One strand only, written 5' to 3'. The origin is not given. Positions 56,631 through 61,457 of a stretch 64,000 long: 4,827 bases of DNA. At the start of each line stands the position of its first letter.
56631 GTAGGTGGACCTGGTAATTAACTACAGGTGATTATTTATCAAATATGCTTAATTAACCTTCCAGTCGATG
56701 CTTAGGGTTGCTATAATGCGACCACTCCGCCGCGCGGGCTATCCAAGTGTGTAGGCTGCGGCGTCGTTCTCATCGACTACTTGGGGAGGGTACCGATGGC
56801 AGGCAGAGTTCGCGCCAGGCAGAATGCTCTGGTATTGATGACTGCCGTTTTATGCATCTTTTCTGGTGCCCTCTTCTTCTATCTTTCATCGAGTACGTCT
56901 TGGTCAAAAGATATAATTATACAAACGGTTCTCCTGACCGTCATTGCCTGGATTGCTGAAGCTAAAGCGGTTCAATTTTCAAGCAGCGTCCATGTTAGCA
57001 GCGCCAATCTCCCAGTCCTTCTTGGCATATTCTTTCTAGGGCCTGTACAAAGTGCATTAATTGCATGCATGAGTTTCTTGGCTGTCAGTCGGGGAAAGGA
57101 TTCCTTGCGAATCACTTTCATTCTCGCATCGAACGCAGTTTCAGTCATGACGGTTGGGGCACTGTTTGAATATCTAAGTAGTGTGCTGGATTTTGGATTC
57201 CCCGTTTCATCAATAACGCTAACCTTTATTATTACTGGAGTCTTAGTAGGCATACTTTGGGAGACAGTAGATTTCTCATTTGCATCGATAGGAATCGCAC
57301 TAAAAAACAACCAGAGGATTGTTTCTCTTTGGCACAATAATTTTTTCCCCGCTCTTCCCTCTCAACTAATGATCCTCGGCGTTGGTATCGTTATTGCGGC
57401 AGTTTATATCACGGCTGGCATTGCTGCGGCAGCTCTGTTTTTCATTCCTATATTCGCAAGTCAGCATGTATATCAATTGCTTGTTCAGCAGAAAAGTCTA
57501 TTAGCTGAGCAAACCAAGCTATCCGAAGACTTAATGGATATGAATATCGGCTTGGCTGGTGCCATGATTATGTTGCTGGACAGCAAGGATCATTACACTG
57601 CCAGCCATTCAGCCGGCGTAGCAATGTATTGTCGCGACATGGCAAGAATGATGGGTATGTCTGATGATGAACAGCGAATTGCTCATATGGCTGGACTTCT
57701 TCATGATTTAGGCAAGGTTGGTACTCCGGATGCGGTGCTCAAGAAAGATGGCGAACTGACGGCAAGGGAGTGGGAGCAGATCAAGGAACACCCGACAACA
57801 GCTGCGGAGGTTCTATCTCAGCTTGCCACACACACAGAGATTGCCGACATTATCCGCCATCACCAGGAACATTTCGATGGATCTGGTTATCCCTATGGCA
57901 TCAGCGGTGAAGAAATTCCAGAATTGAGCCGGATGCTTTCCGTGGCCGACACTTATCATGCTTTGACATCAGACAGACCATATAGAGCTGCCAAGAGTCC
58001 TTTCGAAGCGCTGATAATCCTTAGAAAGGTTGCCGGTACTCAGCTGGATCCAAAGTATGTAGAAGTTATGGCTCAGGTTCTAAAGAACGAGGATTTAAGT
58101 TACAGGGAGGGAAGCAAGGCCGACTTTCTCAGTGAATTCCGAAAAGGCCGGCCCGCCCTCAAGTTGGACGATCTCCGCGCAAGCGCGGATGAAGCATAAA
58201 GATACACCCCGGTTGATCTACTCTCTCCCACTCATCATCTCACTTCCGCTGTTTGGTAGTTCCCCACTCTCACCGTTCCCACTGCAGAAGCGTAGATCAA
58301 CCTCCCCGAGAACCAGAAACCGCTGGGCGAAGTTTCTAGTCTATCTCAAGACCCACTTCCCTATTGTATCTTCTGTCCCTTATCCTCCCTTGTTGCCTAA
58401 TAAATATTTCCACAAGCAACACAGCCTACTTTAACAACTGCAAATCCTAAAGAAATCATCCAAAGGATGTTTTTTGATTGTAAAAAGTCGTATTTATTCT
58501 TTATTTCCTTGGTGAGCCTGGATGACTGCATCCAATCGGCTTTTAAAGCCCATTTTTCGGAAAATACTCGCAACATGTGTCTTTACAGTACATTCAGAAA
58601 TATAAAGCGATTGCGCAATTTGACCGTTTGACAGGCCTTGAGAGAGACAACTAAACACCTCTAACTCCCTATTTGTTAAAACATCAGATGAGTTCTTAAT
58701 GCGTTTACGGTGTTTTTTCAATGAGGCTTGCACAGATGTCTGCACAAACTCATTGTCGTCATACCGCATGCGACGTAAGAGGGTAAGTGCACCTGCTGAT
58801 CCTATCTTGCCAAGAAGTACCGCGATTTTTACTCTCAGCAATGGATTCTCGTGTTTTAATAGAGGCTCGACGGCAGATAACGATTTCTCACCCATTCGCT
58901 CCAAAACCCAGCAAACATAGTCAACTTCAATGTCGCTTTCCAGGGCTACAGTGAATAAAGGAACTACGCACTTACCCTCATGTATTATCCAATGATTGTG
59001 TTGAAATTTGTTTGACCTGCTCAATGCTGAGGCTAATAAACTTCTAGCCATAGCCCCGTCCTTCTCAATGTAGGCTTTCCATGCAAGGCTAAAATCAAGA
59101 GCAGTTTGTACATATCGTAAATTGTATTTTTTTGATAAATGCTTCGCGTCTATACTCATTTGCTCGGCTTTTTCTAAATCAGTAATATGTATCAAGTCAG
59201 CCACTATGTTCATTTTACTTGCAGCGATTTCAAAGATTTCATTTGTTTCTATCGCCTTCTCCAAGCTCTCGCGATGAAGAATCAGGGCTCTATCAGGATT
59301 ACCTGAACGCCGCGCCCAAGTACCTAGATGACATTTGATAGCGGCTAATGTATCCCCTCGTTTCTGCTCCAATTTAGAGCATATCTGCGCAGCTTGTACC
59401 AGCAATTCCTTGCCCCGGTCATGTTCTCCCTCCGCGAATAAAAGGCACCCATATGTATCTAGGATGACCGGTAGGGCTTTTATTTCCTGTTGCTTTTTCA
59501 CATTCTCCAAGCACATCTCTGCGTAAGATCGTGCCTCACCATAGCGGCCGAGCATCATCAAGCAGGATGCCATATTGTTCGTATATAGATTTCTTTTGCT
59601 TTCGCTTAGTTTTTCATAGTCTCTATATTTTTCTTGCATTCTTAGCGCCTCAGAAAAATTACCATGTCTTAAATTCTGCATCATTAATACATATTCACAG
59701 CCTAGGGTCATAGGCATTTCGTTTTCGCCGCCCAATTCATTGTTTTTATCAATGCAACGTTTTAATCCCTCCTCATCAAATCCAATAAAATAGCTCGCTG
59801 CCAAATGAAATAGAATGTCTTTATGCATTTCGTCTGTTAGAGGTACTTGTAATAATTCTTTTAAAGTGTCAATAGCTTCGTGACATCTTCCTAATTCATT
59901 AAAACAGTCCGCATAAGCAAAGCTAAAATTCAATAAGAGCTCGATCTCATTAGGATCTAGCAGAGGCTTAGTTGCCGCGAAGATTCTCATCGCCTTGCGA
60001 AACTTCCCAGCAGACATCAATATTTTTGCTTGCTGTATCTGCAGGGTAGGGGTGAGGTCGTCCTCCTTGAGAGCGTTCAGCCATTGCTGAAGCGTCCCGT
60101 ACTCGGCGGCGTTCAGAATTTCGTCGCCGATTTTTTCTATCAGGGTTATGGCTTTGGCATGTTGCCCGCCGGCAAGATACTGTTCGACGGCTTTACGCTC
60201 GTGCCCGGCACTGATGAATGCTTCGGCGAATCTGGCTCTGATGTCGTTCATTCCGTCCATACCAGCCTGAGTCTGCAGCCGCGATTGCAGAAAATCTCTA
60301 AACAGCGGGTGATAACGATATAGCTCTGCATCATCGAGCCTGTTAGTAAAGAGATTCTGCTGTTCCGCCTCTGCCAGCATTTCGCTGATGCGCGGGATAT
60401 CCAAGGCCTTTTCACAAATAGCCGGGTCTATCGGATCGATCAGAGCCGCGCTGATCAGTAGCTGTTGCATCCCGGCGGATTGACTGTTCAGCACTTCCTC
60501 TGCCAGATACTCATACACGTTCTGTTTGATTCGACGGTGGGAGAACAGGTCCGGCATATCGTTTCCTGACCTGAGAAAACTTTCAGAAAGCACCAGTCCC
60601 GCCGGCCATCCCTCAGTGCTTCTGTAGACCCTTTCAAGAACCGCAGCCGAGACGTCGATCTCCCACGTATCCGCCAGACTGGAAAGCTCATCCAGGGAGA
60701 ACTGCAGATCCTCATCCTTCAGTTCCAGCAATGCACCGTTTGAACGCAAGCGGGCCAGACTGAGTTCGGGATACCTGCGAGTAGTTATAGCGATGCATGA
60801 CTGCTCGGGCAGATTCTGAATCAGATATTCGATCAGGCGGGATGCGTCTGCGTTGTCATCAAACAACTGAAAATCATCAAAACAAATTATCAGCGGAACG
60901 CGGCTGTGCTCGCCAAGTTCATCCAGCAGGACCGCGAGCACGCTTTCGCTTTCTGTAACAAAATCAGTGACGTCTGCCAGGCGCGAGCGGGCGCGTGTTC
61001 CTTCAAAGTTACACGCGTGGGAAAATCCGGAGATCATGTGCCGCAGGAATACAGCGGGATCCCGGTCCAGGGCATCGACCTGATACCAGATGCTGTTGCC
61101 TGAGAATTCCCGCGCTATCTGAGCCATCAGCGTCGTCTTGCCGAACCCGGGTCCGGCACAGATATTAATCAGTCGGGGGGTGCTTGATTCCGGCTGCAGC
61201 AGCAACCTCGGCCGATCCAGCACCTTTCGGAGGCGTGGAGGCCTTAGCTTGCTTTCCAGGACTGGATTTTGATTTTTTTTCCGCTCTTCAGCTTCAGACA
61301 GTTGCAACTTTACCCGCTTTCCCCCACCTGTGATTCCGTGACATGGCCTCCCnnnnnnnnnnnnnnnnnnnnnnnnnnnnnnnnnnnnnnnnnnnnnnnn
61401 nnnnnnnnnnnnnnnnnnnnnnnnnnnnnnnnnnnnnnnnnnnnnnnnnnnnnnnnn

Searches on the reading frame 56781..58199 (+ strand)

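Call 43: search_protein_families(library=pfam, proteins=[window:56781-58199:+], max_evalue=0.00001)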
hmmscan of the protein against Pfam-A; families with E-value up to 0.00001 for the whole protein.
window:56781-58199:+ (472 aa): 3 families
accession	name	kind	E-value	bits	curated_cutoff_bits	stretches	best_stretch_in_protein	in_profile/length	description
PF13487.12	HD_5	-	1.2e-42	146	27.2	1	262-425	3-169/170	HD domain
PF01966.28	HD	-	6.2e-21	75.3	22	1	274-394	2-115/116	HD domain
PF08668.18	HDOD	-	5.2e-07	29.8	22.9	1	273-359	95-177/196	HDOD domain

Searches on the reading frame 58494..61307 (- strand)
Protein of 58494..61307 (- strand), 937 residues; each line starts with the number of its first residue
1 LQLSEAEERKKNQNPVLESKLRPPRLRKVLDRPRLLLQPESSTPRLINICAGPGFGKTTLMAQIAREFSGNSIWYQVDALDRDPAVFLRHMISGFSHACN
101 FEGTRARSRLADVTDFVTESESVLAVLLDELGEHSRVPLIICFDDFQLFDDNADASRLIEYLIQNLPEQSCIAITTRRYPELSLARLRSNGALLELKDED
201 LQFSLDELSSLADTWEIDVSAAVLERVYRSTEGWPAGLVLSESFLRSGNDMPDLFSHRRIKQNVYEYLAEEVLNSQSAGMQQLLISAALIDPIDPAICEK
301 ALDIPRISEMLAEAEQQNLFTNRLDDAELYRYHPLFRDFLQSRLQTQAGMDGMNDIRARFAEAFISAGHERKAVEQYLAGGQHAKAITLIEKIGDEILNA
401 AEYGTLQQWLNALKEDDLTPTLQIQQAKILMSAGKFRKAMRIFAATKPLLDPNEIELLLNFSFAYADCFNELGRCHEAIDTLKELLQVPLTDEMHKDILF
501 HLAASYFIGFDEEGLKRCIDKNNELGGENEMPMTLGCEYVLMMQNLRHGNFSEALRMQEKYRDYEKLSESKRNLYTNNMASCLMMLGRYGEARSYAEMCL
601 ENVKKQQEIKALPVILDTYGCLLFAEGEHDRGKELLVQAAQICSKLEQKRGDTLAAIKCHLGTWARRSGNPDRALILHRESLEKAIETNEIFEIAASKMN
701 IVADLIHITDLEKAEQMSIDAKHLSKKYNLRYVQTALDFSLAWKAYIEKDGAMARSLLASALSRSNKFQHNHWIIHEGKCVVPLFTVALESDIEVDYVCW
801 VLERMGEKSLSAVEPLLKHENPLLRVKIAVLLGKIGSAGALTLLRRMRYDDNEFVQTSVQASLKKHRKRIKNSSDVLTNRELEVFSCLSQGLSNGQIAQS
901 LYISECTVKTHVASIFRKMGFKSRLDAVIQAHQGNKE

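Call 85: search_protein_families(library=pfam, proteins=[window:58494-61307:-], max_evalue=0.00001)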
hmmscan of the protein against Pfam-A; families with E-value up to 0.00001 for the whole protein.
window:58494-61307:- (937 aa): 5 families
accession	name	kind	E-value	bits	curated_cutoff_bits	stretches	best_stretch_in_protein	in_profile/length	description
PF00196.25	GerE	-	8.7e-19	67.4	23.5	1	875-929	1-55/57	Bacterial regulatory proteins, luxR family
PF13424.12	TPR_12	-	1.1e-10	42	30.1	0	622-683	12-73/77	Tetratricopeptide repeat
PF13428.12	TPR_14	-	1.6e-08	34.8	23.5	0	579-609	7-37/44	Tetratricopeptide repeat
PF13646.12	HEAT_2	-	7.5e-08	33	27.7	1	798-863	20-87/88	HEAT repeats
PF07719.23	TPR_2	-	7.1e-06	26.2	27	0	577-601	5-29/34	Tetratricopeptide repeat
